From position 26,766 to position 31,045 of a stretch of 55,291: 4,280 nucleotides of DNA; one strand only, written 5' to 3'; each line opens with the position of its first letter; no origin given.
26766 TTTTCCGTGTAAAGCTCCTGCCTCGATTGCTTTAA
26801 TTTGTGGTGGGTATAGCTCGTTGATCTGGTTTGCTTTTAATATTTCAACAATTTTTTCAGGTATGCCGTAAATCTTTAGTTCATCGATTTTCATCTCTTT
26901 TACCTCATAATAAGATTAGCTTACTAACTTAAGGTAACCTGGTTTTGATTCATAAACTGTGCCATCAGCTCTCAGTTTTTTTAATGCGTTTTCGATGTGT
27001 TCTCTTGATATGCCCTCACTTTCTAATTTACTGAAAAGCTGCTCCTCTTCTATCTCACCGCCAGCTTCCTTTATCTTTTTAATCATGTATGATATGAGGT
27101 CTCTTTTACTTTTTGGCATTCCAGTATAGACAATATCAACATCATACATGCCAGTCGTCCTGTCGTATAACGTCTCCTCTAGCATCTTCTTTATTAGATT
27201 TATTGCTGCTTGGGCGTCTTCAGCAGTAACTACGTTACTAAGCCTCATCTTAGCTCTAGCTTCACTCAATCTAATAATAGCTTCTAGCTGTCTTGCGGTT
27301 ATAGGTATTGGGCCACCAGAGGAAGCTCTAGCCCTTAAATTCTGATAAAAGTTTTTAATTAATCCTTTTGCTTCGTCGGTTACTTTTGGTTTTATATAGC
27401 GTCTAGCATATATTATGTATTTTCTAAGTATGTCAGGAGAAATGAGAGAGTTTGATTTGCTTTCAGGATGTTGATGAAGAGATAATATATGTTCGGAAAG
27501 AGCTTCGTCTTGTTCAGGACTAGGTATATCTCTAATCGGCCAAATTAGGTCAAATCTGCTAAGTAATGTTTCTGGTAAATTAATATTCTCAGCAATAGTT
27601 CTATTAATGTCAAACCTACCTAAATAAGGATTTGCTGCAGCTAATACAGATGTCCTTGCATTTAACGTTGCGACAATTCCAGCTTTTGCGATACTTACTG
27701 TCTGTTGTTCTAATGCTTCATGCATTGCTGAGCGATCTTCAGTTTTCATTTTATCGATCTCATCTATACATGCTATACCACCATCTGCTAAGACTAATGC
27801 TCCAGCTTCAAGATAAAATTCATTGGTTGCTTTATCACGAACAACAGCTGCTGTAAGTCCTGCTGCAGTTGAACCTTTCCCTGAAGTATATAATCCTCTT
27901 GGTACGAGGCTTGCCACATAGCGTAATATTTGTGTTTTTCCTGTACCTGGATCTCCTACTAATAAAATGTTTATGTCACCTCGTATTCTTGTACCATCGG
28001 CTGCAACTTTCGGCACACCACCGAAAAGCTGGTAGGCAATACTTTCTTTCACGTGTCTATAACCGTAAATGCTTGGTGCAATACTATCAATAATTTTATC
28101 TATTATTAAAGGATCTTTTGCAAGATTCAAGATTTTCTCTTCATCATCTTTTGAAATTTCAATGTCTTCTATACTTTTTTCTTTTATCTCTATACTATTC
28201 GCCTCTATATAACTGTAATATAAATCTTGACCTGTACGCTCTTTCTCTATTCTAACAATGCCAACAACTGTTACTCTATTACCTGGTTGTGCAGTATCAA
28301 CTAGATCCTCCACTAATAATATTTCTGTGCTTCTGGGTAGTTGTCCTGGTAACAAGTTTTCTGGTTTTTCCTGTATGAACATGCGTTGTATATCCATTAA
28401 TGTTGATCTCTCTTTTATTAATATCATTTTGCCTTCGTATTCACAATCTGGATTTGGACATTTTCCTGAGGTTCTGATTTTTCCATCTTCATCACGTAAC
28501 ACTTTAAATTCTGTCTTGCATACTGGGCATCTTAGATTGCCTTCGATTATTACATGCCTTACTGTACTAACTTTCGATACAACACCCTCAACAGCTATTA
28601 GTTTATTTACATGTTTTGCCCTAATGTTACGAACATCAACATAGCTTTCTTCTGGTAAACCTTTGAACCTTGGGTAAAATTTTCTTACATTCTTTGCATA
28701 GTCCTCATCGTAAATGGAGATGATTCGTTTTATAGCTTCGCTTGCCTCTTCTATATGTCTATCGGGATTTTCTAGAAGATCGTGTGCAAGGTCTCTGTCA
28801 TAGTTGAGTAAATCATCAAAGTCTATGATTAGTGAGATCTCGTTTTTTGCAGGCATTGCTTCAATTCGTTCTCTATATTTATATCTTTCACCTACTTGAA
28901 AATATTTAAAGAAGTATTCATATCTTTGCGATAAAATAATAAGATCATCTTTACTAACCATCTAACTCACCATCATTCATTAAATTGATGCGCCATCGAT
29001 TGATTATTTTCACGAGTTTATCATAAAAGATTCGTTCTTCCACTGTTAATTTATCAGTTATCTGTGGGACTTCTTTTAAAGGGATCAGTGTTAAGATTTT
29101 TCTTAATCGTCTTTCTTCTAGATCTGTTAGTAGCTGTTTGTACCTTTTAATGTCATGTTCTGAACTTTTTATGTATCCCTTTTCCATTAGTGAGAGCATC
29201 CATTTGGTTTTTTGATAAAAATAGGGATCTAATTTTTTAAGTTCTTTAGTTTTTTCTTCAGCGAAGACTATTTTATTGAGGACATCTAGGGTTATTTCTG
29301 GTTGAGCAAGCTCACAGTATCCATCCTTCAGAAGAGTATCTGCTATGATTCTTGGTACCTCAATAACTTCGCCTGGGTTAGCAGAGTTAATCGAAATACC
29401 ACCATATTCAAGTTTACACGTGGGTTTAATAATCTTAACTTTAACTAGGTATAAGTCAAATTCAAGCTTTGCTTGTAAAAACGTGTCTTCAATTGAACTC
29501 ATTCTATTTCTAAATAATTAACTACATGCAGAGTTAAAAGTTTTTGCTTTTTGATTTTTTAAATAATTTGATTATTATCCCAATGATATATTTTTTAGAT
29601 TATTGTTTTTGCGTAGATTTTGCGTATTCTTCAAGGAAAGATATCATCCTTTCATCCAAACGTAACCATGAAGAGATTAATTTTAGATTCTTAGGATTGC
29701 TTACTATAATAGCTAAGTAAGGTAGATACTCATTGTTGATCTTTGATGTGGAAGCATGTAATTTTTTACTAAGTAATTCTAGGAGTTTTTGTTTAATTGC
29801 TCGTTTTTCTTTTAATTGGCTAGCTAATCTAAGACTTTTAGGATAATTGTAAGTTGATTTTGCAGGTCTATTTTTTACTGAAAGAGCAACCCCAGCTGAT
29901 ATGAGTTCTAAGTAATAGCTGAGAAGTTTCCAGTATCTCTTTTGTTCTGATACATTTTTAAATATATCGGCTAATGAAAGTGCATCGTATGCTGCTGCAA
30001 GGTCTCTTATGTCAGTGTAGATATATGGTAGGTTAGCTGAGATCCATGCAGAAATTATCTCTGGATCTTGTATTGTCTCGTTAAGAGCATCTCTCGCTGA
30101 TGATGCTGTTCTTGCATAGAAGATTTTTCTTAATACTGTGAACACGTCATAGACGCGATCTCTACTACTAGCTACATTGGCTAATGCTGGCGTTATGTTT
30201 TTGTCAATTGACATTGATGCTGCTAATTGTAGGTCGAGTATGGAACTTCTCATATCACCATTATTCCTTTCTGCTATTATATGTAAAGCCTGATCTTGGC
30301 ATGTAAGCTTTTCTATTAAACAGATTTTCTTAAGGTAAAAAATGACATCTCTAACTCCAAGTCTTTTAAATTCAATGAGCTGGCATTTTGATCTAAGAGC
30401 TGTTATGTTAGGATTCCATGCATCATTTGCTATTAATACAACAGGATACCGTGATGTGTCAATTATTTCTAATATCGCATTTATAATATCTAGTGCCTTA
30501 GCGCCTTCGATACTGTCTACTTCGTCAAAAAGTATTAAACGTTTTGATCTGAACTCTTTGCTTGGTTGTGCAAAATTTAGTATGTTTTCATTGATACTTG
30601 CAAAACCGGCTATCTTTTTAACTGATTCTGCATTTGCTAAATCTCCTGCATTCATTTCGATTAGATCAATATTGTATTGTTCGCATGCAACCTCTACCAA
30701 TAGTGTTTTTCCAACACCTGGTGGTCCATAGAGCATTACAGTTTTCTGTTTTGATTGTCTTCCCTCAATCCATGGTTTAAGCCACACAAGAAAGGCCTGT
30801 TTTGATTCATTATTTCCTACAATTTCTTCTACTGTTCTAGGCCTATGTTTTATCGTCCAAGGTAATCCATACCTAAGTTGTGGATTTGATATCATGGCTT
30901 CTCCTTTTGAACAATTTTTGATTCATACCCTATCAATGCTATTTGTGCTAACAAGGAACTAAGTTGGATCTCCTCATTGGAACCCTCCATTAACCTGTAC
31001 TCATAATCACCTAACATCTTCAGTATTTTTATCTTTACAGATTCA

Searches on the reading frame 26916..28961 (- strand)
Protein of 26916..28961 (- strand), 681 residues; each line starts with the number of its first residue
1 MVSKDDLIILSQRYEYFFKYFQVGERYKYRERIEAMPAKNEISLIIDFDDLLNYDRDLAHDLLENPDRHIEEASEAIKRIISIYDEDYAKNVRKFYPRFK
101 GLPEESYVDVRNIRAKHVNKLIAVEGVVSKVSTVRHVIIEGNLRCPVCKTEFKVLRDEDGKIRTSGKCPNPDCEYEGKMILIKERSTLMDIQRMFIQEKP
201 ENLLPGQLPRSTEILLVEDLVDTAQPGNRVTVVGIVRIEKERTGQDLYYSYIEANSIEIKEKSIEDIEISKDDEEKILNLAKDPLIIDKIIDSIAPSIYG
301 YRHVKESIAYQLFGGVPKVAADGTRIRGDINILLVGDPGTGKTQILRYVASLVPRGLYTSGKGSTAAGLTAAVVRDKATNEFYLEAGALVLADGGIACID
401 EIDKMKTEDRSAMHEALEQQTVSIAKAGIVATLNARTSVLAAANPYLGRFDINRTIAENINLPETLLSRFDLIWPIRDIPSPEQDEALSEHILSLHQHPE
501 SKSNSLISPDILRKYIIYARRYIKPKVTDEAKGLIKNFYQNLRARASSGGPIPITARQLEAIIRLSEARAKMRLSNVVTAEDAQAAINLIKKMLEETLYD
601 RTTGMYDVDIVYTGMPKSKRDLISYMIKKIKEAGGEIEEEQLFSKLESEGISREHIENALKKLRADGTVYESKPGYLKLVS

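Call 34: search_protein_families(library=pfam, proteins=[window:26916-28961:-], max_evalue=0.000001)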
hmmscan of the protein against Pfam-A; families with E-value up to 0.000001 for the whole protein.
window:26916-28961:- (681 aa): 7 families
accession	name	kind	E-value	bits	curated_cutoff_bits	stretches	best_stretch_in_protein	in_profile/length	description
PF00493.29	MCM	-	4.6e-101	337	23.3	1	273-496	1-224/224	MCM P-loop domain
PF17207.9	MCM_OB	-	1.1e-32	112.9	24.8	1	110-238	2-124/126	MCM OB domain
PF17855.7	MCM_lid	-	3.9e-29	101.4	27.4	1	510-593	1-86/87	MCM AAA-lid domain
PF14551.11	MCM_N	-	5.4e-16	59.2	24.9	1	12-101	2-95/95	MCM N-terminal domain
PF01078.27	Mg_chelatase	-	7.4e-10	39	20.3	0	384-445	97-158/207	Magnesium chelatase, subunit ChlI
PF07728.20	AAA_5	-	3e-09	37.4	22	1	331-445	1-123/139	AAA domain (dynein-related subfamily)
PF07726.17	AAA_3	-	7.6e-07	29.5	27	0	332-446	2-113/131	ATPase family associated with various cellular activities (AAA)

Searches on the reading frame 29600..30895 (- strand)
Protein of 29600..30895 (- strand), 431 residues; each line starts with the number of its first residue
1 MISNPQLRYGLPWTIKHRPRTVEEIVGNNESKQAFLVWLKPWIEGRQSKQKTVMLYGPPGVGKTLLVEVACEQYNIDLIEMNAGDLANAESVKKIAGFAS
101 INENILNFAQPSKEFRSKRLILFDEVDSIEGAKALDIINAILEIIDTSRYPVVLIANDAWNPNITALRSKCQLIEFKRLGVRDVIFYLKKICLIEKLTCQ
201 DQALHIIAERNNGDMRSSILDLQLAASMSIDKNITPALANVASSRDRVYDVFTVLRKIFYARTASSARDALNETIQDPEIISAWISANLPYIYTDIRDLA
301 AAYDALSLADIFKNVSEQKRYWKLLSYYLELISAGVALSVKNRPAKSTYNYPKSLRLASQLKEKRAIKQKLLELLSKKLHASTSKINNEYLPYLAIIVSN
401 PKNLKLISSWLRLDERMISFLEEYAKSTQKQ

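Call 34: search_protein_families(library=pfam, proteins=[window:29600-30895:-], max_evalue=0.000001)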
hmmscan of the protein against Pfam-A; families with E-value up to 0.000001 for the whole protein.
window:29600-30895:- (431 aa): 1 family
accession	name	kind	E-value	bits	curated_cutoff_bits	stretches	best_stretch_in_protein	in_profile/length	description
PF00004.35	AAA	-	1.5e-15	58.3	21.2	1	53-174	1-126/131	ATPase family associated with various cellular activities (AAA)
